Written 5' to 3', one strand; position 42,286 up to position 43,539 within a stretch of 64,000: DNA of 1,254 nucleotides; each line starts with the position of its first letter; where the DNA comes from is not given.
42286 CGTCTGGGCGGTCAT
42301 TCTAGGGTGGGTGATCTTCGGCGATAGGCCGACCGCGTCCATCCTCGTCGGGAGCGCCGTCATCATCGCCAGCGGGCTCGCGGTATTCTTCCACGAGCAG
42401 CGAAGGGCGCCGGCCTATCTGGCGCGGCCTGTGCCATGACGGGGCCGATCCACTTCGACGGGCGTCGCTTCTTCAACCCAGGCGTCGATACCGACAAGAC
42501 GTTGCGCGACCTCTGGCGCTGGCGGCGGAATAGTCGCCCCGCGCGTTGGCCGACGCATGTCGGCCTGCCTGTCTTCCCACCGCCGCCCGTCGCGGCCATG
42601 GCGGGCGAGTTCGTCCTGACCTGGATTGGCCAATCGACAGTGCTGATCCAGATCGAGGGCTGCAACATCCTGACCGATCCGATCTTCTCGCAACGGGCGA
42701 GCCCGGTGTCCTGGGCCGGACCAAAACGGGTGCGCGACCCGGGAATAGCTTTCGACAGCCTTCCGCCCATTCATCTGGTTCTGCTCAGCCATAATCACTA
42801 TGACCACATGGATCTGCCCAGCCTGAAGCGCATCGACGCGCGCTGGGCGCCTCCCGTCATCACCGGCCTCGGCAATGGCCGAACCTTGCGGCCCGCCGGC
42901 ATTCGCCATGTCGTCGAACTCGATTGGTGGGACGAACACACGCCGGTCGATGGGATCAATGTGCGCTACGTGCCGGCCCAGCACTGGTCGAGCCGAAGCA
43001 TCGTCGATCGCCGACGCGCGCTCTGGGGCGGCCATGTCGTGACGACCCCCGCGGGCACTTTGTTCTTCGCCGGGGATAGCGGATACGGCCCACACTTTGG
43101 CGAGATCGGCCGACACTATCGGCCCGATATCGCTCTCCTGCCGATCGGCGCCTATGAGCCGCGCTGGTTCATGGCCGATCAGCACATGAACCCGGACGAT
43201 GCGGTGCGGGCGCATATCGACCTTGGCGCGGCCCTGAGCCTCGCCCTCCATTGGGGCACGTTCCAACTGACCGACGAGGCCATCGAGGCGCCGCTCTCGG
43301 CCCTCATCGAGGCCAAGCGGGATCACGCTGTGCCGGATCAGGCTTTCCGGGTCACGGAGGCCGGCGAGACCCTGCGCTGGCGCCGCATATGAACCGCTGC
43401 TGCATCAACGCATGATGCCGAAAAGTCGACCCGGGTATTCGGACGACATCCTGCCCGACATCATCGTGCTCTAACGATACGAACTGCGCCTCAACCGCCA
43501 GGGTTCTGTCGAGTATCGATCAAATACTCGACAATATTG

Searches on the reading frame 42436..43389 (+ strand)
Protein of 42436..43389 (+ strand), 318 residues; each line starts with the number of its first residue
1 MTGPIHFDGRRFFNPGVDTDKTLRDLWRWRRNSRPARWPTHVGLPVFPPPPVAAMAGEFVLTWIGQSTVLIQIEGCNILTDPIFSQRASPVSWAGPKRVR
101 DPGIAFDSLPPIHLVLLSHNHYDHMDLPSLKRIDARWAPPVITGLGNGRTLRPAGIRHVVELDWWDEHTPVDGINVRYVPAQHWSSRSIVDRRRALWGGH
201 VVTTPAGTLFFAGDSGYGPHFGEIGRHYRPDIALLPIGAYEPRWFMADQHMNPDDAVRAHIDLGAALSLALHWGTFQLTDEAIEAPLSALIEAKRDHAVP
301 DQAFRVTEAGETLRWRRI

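Call 7: search_protein_families(library=ncbifam, proteins=[window:42436-43389:+])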
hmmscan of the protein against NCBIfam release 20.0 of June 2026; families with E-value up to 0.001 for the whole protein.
window:42436-43389:+ (318 aa): 2 families
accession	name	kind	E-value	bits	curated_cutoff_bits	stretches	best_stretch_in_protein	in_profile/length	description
NF001911.0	PRK00685.1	equivalog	7.2e-17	61.6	144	1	61-284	3-205/228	metal-dependent hydrolase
NF008688.0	PRK11709.1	equivalog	3.6e-06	26.1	306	1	200-277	213-287/355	L-ascorbate 6-phosphate lactonase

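Call 89: search_protein_families(library=pfam, proteins=[window:42436-43389:+])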
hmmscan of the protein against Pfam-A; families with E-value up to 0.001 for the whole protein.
window:42436-43389:+ (318 aa): 3 families
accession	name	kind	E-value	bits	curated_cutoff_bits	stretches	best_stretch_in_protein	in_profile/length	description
PF12706.13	Lactamase_B_2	-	2.3e-37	129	27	1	77-273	2-200/200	Beta-lactamase superfamily domain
PF13483.12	Lactamase_B_3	-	6.8e-15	55.8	24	1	61-257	2-145/160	Beta-lactamase superfamily domain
PF00753.33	Lactamase_B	-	3.9e-06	27.4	22.7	1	62-125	2-57/196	Metallo-beta-lactamase superfamily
